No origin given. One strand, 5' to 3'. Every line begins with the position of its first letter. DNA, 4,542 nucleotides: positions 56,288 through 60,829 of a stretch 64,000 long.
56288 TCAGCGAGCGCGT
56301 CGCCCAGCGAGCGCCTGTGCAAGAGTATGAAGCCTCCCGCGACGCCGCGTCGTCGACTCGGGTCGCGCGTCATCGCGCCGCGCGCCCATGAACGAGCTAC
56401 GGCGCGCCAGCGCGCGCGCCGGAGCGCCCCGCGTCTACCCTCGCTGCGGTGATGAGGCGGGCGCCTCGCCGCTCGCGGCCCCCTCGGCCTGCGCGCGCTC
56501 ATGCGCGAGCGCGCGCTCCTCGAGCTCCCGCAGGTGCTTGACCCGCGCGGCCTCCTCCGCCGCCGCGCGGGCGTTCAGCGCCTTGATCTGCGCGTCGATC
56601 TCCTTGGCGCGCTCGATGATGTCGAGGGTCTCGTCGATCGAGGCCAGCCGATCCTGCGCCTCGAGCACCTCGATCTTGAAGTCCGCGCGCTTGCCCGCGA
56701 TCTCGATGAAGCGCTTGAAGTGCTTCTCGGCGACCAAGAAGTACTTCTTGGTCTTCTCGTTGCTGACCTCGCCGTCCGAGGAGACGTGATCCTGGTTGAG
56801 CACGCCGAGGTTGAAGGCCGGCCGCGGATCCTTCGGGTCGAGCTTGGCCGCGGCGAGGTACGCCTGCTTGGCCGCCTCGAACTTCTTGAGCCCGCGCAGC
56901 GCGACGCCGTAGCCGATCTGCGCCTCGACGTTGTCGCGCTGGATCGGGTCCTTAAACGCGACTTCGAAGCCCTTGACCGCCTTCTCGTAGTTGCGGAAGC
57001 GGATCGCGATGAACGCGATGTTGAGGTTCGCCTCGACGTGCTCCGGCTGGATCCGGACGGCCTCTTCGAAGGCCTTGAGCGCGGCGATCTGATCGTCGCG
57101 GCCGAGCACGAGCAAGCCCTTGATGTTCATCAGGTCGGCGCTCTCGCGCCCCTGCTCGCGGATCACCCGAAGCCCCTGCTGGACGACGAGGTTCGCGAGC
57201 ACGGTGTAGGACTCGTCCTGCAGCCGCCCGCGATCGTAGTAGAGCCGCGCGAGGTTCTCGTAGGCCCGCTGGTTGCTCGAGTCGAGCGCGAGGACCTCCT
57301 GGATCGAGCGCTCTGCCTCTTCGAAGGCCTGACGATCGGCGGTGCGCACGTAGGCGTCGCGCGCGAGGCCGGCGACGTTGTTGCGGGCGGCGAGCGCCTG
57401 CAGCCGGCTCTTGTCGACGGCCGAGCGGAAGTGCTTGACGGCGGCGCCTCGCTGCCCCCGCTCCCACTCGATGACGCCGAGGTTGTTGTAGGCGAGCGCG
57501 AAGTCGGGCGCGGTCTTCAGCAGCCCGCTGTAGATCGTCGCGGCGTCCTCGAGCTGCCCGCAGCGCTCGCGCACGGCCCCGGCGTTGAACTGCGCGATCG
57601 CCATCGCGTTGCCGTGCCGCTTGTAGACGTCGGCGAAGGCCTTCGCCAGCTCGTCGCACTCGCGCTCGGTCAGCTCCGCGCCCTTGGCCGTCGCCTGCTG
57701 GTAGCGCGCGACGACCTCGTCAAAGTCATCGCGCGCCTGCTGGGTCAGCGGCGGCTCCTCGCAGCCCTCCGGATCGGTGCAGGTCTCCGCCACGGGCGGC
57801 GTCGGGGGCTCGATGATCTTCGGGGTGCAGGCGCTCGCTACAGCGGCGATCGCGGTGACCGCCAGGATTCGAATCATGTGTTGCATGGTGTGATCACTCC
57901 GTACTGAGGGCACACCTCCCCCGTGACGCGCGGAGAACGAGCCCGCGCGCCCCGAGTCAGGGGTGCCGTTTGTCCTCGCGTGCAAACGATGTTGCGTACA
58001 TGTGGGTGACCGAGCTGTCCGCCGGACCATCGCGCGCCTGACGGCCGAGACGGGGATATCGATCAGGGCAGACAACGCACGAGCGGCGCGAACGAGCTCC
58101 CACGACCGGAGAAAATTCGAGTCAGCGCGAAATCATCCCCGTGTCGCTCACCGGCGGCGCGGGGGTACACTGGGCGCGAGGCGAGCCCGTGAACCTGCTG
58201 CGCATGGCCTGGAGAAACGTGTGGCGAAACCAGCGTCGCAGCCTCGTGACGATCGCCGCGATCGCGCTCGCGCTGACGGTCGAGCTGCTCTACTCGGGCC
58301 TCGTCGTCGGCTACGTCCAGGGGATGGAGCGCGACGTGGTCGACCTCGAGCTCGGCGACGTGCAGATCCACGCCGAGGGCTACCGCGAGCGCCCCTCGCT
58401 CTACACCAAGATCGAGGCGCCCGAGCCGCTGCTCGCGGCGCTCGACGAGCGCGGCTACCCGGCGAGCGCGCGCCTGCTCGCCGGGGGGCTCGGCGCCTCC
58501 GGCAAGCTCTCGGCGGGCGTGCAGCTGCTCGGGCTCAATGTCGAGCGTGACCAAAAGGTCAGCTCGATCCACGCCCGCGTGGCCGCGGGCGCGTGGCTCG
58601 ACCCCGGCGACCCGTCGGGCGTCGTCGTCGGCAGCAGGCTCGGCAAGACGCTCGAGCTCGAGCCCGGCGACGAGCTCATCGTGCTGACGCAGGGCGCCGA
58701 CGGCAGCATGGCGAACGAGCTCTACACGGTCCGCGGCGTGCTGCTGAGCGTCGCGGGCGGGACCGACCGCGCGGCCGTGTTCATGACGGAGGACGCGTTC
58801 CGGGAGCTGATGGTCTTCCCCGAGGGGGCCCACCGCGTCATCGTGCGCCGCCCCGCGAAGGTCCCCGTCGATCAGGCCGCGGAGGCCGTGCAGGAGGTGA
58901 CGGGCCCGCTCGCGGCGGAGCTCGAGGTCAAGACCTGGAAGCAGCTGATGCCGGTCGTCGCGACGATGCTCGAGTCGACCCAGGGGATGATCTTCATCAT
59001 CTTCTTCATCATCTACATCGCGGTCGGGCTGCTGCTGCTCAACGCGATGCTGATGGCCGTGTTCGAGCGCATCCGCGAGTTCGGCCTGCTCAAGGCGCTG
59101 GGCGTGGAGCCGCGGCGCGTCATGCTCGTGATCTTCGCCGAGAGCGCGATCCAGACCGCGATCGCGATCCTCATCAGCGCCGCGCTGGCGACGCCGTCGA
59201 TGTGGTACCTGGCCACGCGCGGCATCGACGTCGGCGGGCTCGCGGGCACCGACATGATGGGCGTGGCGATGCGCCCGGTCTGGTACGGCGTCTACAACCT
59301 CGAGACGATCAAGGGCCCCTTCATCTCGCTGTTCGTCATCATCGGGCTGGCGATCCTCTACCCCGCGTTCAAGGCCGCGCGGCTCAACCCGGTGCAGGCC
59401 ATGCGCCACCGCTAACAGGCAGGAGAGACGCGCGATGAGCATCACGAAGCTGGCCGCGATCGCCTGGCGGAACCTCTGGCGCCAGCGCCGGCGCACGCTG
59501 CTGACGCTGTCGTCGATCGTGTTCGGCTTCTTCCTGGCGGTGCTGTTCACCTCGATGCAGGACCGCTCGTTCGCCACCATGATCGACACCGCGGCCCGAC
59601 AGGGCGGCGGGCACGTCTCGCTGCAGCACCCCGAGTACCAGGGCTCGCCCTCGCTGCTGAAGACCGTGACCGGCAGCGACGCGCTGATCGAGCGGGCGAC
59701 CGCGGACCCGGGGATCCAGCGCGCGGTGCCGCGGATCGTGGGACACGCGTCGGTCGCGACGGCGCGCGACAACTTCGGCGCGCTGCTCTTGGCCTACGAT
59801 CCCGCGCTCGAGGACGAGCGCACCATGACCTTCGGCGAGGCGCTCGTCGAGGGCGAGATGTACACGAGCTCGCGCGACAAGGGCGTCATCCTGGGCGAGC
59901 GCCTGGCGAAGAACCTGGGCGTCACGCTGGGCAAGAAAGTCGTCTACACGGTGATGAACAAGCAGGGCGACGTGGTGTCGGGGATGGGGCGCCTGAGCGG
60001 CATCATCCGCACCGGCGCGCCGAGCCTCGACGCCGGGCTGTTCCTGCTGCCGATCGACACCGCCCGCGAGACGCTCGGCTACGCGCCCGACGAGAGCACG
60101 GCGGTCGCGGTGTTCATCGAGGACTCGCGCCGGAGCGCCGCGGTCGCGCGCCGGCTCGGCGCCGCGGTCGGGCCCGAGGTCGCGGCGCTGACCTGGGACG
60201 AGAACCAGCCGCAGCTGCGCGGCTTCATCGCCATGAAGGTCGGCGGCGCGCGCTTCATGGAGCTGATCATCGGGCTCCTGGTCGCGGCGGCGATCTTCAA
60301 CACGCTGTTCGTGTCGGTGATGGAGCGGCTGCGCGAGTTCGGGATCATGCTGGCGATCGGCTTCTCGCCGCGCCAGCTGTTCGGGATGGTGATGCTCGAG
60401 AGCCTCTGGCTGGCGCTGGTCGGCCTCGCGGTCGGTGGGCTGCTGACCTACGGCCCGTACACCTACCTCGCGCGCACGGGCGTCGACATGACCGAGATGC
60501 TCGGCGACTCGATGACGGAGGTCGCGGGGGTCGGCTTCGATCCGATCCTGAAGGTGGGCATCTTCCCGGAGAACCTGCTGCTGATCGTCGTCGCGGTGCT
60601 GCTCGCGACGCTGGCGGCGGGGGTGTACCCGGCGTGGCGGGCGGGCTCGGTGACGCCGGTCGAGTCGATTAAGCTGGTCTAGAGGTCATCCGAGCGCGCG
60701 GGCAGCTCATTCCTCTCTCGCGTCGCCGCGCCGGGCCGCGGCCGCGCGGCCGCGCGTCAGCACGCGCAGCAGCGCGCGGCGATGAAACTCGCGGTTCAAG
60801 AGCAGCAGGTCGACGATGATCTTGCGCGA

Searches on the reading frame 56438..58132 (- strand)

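Call 36: search_protein_families(library=pfam, proteins=[window:56438-58132:-], max_evalue=0.0001)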
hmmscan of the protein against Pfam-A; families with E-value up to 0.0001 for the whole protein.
window:56438-58132:- (565 aa): 11 families
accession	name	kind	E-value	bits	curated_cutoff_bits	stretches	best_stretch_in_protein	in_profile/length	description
PF13414.12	TPR_11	-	1.3e-13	50.8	26.8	0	412-447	4-39/42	TPR repeat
PF13431.12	TPR_17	-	1.8e-13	50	24.4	0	354-386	1-33/34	Tetratricopeptide repeat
PF07719.23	TPR_2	-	7.4e-13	48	27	0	403-435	2-34/34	Tetratricopeptide repeat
PF14559.12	TPR_19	-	5.7e-10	39.8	25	0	350-389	9-48/68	Tetratricopeptide repeat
PF13432.12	TPR_16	-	7.5e-10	39.5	32.7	0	192-242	11-61/65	Tetratricopeptide repeat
PF13181.12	TPR_8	-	3.3e-09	36.6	25.7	0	403-435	2-34/34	Tetratricopeptide repeat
PF13428.12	TPR_14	-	1.5e-08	35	23.5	0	403-443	2-42/44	Tetratricopeptide repeat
PF00515.34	TPR_1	-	5.6e-08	32.7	27.8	0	409-435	8-34/34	Tetratricopeptide repeat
PF13374.12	TPR_10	-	3.8e-07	30.4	27.5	0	212-242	2-32/42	Tetratricopeptide repeat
PF13371.12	TPR_9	-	1e-05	25.9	35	0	343-390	6-53/73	Tetratricopeptide repeat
PF23914.1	TPR_CcmH_CycH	-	2.6e-05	24.5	42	0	346-436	64-156/158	Cytochrome c-type biogenesis protein H TPR domain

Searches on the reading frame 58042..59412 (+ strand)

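Call 36: search_protein_families(library=pfam, proteins=[window:58042-59412:+], max_evalue=0.0001)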
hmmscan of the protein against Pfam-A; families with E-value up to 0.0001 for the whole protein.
window:58042-59412:+ (457 aa): 1 family
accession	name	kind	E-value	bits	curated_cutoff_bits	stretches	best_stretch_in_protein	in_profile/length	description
PF02687.27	FtsX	-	2.8e-12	47.2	25.5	1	318-450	1-120/120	FtsX-like permease C-terminal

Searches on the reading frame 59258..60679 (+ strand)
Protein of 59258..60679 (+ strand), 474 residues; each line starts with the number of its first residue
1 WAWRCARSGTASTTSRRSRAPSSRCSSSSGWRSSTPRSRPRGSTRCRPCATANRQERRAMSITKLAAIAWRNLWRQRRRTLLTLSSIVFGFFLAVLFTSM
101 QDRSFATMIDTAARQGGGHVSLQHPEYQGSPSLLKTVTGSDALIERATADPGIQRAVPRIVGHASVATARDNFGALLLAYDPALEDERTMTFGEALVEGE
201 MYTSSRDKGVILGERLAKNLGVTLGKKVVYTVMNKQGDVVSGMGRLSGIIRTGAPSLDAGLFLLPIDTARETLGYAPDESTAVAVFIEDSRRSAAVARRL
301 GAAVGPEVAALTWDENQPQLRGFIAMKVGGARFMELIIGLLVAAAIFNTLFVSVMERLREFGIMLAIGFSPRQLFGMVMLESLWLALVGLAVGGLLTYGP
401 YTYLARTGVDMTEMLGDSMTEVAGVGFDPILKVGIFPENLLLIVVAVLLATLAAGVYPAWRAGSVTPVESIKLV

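Call 36: search_protein_families(library=pfam, proteins=[window:59258-60679:+], max_evalue=0.0001)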
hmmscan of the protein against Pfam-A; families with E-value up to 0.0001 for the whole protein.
window:59258-60679:+ (474 aa): 2 families
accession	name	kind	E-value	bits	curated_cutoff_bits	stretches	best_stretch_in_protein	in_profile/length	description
PF02687.27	FtsX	-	7e-17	62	25.5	1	336-465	5-118/120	FtsX-like permease C-terminal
PF12704.14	MacB_PCD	-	6e-11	43.5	27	1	80-301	1-205/207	MacB-like periplasmic core domain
